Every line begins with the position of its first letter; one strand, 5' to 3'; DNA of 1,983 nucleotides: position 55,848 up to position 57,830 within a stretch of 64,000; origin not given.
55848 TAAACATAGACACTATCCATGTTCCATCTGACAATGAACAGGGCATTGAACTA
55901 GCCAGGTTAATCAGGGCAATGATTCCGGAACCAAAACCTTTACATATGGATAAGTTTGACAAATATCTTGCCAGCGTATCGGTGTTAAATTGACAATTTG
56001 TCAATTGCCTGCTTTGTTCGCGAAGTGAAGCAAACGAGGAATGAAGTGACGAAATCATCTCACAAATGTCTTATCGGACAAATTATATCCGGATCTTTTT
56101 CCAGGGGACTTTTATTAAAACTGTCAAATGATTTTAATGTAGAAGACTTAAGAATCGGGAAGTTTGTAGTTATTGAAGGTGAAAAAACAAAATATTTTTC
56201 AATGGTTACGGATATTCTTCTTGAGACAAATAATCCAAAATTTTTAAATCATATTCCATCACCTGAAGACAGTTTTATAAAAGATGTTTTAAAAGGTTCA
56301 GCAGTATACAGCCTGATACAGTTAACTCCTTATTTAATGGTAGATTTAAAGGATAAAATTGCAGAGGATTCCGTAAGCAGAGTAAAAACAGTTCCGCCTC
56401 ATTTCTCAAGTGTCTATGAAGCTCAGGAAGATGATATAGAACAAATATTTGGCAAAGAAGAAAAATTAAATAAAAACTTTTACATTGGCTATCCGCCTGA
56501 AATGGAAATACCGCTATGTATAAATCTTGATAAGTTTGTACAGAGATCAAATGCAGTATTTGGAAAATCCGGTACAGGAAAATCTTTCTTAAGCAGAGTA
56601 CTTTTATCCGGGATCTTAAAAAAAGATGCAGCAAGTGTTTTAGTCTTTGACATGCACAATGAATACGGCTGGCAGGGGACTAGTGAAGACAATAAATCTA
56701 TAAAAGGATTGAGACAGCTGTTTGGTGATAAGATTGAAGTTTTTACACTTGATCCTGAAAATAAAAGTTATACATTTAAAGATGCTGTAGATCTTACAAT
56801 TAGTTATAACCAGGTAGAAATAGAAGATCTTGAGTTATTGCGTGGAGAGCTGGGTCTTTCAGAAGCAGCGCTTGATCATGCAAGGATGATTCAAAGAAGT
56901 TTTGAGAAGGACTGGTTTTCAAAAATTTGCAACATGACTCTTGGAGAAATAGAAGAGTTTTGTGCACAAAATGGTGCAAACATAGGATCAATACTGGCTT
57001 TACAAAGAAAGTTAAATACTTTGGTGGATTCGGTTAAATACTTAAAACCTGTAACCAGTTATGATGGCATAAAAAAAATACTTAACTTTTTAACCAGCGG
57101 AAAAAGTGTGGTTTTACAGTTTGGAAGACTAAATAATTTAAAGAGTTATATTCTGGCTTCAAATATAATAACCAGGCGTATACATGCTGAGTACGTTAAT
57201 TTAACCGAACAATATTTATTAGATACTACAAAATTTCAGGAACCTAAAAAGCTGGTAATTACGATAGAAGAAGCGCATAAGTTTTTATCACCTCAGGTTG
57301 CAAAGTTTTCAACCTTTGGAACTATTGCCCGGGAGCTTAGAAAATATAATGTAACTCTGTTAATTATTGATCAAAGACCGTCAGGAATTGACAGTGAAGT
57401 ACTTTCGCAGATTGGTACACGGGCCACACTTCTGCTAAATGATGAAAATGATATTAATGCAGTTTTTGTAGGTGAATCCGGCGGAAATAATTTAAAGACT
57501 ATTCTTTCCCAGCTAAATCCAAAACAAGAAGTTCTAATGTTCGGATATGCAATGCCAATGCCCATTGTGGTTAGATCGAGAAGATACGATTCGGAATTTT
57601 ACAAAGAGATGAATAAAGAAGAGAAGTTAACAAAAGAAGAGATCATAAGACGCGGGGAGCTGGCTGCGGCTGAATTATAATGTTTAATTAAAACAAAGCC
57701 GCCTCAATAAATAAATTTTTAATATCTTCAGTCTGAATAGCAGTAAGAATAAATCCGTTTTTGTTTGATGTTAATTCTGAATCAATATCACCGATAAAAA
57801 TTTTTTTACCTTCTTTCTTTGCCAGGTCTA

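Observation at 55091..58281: Stand-alone LamB/PxpA with an Arg-rich N-terminal extension, directly abutting a HerA/DUF87-type ATPase; convergent 197-aa unknown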

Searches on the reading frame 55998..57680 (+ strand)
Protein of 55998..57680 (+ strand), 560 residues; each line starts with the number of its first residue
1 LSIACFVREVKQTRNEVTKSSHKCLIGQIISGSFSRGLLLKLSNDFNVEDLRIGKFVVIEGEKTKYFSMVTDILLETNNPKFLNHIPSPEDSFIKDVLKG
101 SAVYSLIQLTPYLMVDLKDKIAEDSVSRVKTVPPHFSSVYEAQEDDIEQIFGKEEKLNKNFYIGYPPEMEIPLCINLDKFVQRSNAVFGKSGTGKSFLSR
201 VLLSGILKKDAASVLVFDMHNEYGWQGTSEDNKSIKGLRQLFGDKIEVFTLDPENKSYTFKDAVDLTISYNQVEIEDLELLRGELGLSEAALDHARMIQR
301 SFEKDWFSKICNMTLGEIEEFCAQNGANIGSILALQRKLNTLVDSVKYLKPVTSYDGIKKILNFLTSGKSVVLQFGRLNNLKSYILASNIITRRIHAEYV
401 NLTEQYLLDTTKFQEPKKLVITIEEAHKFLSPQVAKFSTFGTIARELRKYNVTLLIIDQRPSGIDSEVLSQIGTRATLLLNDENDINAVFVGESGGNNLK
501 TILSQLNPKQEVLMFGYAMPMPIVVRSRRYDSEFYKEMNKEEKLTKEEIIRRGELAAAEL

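Call 3: search_protein_families(library=pfam, proteins=[window:55998-57680:+], max_evalue=0.01)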
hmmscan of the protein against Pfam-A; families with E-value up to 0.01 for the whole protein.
window:55998-57680:+ (560 aa): 5 families
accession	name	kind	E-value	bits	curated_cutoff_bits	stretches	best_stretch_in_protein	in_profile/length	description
PF01935.23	DUF87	-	5.7e-34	118.6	23.2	1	162-394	2-219/220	Helicase HerA, central domain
PF09378.16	HAS-barrel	-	2.9e-05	24.5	25.2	1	26-94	1-63/90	HAS barrel domain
PF13401.12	AAA_22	-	0.0007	20.4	27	0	183-224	6-46/130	AAA domain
PF01656.29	CbiA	-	0.0074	16.7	25.4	0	189-366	6-54/125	CobQ/CobB/MinD/ParA nucleotide binding domain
PF19044.6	P-loop_TraG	-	0.0099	15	25.8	0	181-223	28-69/413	TraG P-loop domain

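Call 4: search_protein_families(library=padloc, proteins=[window:55998-57680:+], max_evalue=0.1)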
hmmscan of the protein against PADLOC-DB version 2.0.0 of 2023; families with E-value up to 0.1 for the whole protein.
window:55998-57680:+ (560 aa): 14 families
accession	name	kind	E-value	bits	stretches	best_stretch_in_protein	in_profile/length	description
PDLC04105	HerA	-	4.9e-33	112.5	2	22-226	8-210/576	-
PDLC04100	HerA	-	6.4e-26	89.2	2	419-529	441-557/580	-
PDLC02185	HerA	-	1.1e-25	88.4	2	419-528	447-562/585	-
PDLC04103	HerA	-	5.3e-22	75.9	2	404-529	424-558/579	-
PDLC04102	HerA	-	5.7e-19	65.9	2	419-530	506-622/654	-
PDLC02188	HerA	-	2.1e-18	64.5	2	414-528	424-543/578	-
PDLC04098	HerA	-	3e-15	53.8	2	420-530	529-649/686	-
PDLC04106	HerA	-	1.6e-13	48.1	1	417-536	510-637/667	-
PDLC04140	mad8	-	3e-13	48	1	186-488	31-261/314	mads_8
PDLC04099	HerA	-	2.3e-11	41.4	1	25-223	11-210/214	-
PDLC04101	HerA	-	6.9e-11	39.5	1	20-223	8-209/400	-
PDLC04097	HerA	-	2.6e-09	34.3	2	419-529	475-594/618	-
PDLC04107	HerA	-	8.2e-09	32.9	1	150-224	136-211/306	-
PDLC04104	HerA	-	9.5e-09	32.5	1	421-489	223-298/379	-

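Call 5: search_protein_families(library=ncbifam, proteins=[window:55998-57680:+], max_evalue=0.01)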
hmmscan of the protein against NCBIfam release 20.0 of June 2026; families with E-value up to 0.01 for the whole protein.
window:55998-57680:+ (560 aa): 7 families
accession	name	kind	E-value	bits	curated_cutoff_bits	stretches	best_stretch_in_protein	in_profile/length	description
NF042943.1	HerA_antiphage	equivalog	1.5e-24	86.5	800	2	420-529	436-551/566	anti-phage-associated helicase HerA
NF040937.1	HerA_Thermprot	equivalog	1.5e-23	83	800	1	48-533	20-467/487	DNA double-strand break repair helicase HerA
NF042944.1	HerA_antiphage_2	equivalog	1.7e-19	70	850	2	411-531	421-546/576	anti-phage-associated helicase HerA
NF040819.1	helicase_HerA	equivalog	2.4e-16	59.4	970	1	134-527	110-514/561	DNA double-strand break repair helicase HerA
NF053655.1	CedD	equivalog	6e-15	54.9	600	2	387-471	391-470/527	DNA-translocating ATPase CedD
NF033849.1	ser_rich_anae_1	subfamily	0.00039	17.9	650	1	414-490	1014-1100/1163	serine-rich protein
TIGR02746.1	TraC-F-type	equivalog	0.0077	14.2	567.05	0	418-459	641-683/800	type IV secretion system protein TraC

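Call 8: find_homologous_proteins(query=window:55998-57680:+, max_evalue=1e-10)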
Query window:55998-57680:+ (560 aa): 8000 proteins with E <= 1e-10 among 8000 candidates; the best 120 are listed.
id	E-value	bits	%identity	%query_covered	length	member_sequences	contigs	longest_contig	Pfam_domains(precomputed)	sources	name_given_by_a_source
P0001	0.0e+0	1196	100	97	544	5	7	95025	PF01935.24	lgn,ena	-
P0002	0.0e+0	1159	98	96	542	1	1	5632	PF01935.24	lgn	-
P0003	0.0e+0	1149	97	96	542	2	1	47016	PF01935.24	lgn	-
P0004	0.0e+0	1112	92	96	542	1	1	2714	PF01935.24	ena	-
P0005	0.0e+0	1096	92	96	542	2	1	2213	PF01935.24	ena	-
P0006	0.0e+0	1077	89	96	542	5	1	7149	PF01935.24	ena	-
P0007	0.0e+0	1056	87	96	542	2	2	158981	PF01935.24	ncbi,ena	-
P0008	0.0e+0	1027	84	97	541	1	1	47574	PF01935.24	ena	-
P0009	4.3e-297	1004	83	96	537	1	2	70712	PF01935.24,PF13401.13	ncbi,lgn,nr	ncbi:MAG: ATP-binding protein [Candidatus Melainabacteria bacterium]|nr:ATP-binding protein [Candida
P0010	9.3e-297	1003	83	96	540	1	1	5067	PF01935.24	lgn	-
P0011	3.0e-295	998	84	96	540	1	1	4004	PF01935.24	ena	-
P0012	2.0e-294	996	83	96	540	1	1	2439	PF01935.24,PF09378.17,PF13401.13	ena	-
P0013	1.3e-292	990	81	96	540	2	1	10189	PF01935.24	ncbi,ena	-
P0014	3.9e-291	985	81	96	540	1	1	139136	PF01935.24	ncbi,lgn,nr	ncbi:MAG: ATP-binding protein [Candidatus Melainabacteria bacterium]|nr:ATP-binding protein [Candida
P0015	5.2e-290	981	81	96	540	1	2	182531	PF01935.24,PF13401.13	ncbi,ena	-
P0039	3.6e-263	892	73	96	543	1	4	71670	PF01935.24,PF09378.17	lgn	-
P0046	3.5e-243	826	69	96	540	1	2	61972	PF01935.24,PF09378.17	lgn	-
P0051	2.8e-179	616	50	98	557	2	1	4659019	PF01935.24,PF09378.17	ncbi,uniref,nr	ncbi:helicase HerA domain-containing protein [Gloeobacter violaceus]|uniref:Glr4405 protein n=1 Tax=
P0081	1.6e-175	603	53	94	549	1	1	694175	PF01935.24,PF09378.17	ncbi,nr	ncbi:MAG: DUF87 domain-containing protein [Candidatus Obscuribacterales bacterium]|nr:DUF87 domain-c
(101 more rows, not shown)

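Call 9: find_encoding_contigs(protein=P0051, flank=6000, max_places=2)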
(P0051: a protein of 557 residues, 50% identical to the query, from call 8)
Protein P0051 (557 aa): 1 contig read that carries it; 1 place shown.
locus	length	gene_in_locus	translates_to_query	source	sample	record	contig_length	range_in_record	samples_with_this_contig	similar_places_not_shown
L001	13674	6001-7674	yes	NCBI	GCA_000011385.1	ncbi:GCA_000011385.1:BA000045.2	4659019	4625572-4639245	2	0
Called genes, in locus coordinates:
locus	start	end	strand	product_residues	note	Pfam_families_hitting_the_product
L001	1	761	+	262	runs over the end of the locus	PF12844:HTH_19, PF13413:HTH_25, PF13560:HTH_31 (weak), PF13464:RodZ_C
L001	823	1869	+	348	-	PF06723:MreB_Mbl, PF00022:Actin, PF00012:HSP70, PF14450:FtsA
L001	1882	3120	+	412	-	PF04085:MreC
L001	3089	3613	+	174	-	-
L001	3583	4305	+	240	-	PF08003:Methyltransf_9 (faint), PF13489:Methyltransf_23, PF13847:Methyltransf_31, PF08241:Methyltransf_11, PF08242:Methyltransf_12, PF13649:Methyltransf_25, PF07109:Mg-por_mtran_C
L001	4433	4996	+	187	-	PF05685:Uma2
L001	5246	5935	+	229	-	PF00072:Response_reg, PF00196:GerE, PF08281:Sigma70_r4_2 (weak)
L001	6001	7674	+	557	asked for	PF09378:HAS-barrel, PF01935:DUF87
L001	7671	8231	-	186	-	PF07336:ABATE, PF11706:zf-CGNR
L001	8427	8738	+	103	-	-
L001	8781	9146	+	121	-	PF01257:2Fe-2S_thioredx (weak)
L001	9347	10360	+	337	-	PF03741:TerC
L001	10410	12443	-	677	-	PF02254:TrkA_N, PF02826:2-Hacid_dh_C (faint), PF02254:TrkA_N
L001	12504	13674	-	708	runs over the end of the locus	PF13426:PAS_9 (weak), PF08447:PAS_3 (faint), PF00989:PAS, PF08448:PAS_4, PF13426:PAS_9, PF00512:HisKA, PF02518:HATPase_c, PF00072:Response_reg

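Call 10: find_encoding_contigs(protein=P0081, flank=6000, max_places=2)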
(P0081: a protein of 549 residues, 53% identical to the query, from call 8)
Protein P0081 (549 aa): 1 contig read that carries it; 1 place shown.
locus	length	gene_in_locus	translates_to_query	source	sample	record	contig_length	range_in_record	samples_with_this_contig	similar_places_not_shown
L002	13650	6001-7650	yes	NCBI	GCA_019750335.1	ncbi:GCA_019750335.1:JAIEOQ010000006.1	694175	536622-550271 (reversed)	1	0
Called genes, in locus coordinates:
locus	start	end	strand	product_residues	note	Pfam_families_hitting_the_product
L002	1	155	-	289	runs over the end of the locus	PF01261:AP_endonuc_2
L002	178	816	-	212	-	PF00595:PDZ, PF13180:PDZ_2, PF17820:PDZ_6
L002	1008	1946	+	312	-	PF00056:Ldh_1_N, PF02866:Ldh_1_C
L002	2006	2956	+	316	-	-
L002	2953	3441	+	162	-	PF01252:Peptidase_A8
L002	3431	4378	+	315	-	PF01479:S4 (weak), PF00849:PseudoU_synth_2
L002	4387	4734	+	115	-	-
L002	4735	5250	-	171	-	PF02577:BFN_dom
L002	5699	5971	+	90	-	-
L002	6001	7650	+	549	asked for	PF09378:HAS-barrel, PF01935:DUF87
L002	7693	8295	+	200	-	-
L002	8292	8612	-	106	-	PF13442:Cytochrome_CBB3, PF00034:Cytochrom_C (weak)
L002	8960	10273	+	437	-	PF00275:EPSP_synthase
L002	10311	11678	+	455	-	PF00696:AA_kinase, PF13840:ACT_7 (faint), PF22468:ACT_9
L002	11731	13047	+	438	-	PF00069:Pkinase, PF07714:PK_Tyr_Ser-Thr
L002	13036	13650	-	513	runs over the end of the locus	PF05362:Lon_C (weak), PF13541:ChlI, PF00493:MCM (faint), PF01078:Mg_chelatase, PF07728:AAA_5 (weak), PF13335:Mg_chelatase_C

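Call 11: find_encoding_contigs(protein=P0014, flank=6000, max_places=2)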
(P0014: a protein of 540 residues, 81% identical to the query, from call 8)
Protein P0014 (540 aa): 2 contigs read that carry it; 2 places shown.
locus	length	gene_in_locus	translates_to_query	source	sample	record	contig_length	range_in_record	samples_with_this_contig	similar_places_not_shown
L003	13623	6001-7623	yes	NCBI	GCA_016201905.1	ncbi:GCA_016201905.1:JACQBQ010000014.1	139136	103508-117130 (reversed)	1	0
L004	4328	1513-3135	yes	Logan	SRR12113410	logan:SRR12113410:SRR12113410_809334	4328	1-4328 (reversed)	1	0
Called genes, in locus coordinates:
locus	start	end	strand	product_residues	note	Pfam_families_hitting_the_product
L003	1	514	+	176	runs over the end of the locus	PF01288:HPPK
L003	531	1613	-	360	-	PF15891:Nuc_deoxyri_tr2 (weak)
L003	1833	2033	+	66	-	-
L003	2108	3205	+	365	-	PF02770:Acyl-CoA_dh_M, PF00441:Acyl-CoA_dh_1, PF08028:Acyl-CoA_dh_2, PF22924:ACOX_C_alpha1 (weak)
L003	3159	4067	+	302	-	PF01882:DUF58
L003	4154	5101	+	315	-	PF00890:FAD_binding_2 (faint), PF01134:GIDA (faint), PF01266:DAO (faint), PF01946:Thi4 (weak), PF07992:Pyr_redox_2, PF13450:NAD_binding_8 (weak), PF13738:Pyr_redox_3, PF00070:Pyr_redox, +1 more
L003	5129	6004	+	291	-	PF03746:LamB_YcsF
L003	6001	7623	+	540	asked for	PF01935:DUF87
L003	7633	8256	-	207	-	-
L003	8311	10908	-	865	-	PF01624:MutS_I, PF05188:MutS_II, PF05192:MutS_III, PF05190:MutS_IV, PF00488:MutS_V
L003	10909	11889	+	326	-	PF00535:Glycos_transf_2, PF10111:Glyco_tranf_2_2, PF13641:Glyco_tranf_2_3, PF13632:Glyco_trans_2_3 (weak)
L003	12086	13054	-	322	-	PF04055:Radical_SAM, PF06968:BATS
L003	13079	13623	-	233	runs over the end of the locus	PF21948:LplA-B_cat, PF03099:BPL_LplA_LipB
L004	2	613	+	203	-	?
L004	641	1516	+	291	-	PF03746:LamB_YcsF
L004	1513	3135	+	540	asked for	PF01935:DUF87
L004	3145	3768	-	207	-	-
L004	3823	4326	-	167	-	?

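Call 16: find_related_loci(query=A1, collection=genome_contigs, flank=8000)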
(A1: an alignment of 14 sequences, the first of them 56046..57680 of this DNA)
Query A1 (544 aa) in genome_contigs; peptide patterns used: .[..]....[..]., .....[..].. (x = any residue, [..] = any of these).
600 stretches matched a pattern (row limit reached: there are more); 587 encode a relative of the query (tblastn E <= 1e-3); the best 80 are kept; 80 distinct loci.
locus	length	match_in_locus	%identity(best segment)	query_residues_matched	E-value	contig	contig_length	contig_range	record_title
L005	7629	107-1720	51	10-544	0e+0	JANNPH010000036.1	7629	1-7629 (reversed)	MAG: Gloeobacteraceae cyanobacterium SOY_34_metabat_159 SOY_34_k141_5421170, whole genome shotgun sequence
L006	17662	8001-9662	52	5-544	0e+0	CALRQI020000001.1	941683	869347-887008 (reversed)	MAG: bacterium Ga0077546 isolate JJ-KV10D3-173-1-m2-bin66 genome assembly, contig: JJ-KV10D3-173-C1, whole genome shotgu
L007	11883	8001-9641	51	1-544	0e+0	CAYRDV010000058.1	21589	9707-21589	MAG TPA_asm: uncultured Candidatus Sericytochromatia bacterium isolate binchicken_co248_139 genome assembly, contig: NOD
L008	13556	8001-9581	52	1-520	0e+0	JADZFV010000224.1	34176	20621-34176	MAG: Candidatus Melainabacteria bacterium isolate SJ878 c_000000413933, whole genome shotgun sequence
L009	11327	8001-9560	52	10-522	3e-180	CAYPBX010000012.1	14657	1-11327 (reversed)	MAG TPA_asm: uncultured Candidatus Obscuribacterales bacterium isolate binchicken_co21_458 genome assembly, contig: NODE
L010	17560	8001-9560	51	10-520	2e-179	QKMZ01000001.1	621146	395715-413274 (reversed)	MAG: Candidatus Melainabacteria bacterium isolate BJP_IG3402_49_16 bjp_ig3402_sc_3, whole genome shotgun sequence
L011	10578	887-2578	48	2-544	3e-177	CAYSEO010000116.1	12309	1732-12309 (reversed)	MAG TPA_asm: uncultured bacterium isolate SRP128890_co1_105 genome assembly, contig: NODE_7691_length_12309_cov_5.321201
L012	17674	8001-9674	48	10-544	5e-177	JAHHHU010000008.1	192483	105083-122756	MAG: Phormidium tanganyikae FI6-MK23 scaffold_114_c1, whole genome shotgun sequence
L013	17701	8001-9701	47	1-544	2e-176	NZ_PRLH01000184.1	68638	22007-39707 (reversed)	Cyanothece sp. BG0011 unitig_244, whole genome shotgun sequence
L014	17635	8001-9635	48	10-522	2e-176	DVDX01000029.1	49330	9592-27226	MAG TPA_asm: Synechococcus sp. M44_DOE_062 NODE_732_length_49330_cov_9.325865, whole genome shotgun sequence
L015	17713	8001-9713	46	10-544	3e-176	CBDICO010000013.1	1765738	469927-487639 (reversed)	MAG: Phormidesmis sp. isolate 8b3cece6-5bb3-4246-9dab-969b424704ae genome assembly, contig: contig_13, whole genome shot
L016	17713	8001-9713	46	10-544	9e-176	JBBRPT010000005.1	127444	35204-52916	MAG: Leptolyngbyales cyanobacterium isolate metawrap_la1_101 W_la1_101_k141_1043697L_127444_cov_22.3672, whole genome sh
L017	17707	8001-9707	47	10-544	2e-175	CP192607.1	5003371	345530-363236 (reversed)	MAG: Pseudanabaena sp. BL-A-41 isolate Passages #2 and #5 chromosome, complete genome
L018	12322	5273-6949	47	10-544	2e-175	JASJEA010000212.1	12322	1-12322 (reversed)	MAG: Crocosphaera sp. isolate MO_199.B6 MO_199.c_2454, whole genome shotgun sequence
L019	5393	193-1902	47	10-544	7e-179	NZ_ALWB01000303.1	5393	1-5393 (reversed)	Pseudanabaena biceps PCC 7429 scaffold_00303, whole genome shotgun sequence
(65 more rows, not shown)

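Call 19: search_solved_structures(query=window:56046-57680:+, max_evalue=0.001, show_alignments=1)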
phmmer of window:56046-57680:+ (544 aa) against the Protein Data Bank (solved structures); distinct sequences matched with E-value up to 0.001: 9.
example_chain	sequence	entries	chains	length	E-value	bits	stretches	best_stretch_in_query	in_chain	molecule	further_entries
8wiv_A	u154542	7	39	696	1.4e-18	70.5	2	401-506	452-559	Helicase HerA central domain-containing protein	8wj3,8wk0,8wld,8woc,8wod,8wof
4d2i_A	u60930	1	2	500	1.2e-16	64.1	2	403-516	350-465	HERA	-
9x1l_A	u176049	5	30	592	6.5e-13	51.8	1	382-512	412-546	DNA helicase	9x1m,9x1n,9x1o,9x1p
8xau_A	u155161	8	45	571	3e-12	49.6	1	402-511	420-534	ATP-binding protein | HerA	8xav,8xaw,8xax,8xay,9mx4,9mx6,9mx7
9c1m_M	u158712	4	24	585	4e-12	49.2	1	404-512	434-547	ATP-binding protein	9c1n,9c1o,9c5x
8j4u_M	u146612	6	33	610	5.3e-12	48.8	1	403-509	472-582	Nucleoside triphosphate hydrolase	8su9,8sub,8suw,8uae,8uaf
8yho_A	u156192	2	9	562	1.8e-08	37.1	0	397-507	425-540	DUF87 domain-containing protein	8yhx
8wet_A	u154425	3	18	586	9.9e-07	31.4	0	402-472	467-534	TdpA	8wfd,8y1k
8ziq_M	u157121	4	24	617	1.2e-06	31.1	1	403-474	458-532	HerA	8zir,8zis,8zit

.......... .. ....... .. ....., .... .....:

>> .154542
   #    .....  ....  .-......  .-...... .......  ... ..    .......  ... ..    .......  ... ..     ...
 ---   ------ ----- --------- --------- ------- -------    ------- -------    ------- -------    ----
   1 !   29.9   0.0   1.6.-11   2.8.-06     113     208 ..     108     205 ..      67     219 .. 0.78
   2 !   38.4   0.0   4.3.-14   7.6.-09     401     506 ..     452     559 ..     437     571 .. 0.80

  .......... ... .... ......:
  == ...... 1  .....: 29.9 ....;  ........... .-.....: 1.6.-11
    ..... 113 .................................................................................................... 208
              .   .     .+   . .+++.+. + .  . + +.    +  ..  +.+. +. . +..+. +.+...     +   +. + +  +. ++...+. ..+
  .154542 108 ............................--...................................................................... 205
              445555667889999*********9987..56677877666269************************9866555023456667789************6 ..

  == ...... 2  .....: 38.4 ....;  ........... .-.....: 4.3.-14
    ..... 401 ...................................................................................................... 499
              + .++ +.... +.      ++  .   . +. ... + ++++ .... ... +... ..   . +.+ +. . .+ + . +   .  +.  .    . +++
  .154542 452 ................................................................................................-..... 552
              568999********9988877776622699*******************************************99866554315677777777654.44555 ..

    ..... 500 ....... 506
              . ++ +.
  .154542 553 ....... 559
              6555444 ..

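Call 27: search_protein_families(library=pfam, proteins=[L003:7633-8256:-, L002:7693-8295:+], max_evalue=1)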
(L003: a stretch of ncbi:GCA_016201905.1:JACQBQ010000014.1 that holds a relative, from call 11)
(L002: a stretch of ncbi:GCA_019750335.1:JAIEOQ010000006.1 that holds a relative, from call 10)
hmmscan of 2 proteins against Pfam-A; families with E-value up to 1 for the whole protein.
L003:7633-8256:- (207 aa): 0 families

L002:7693-8295:+ (200 aa): 0 families
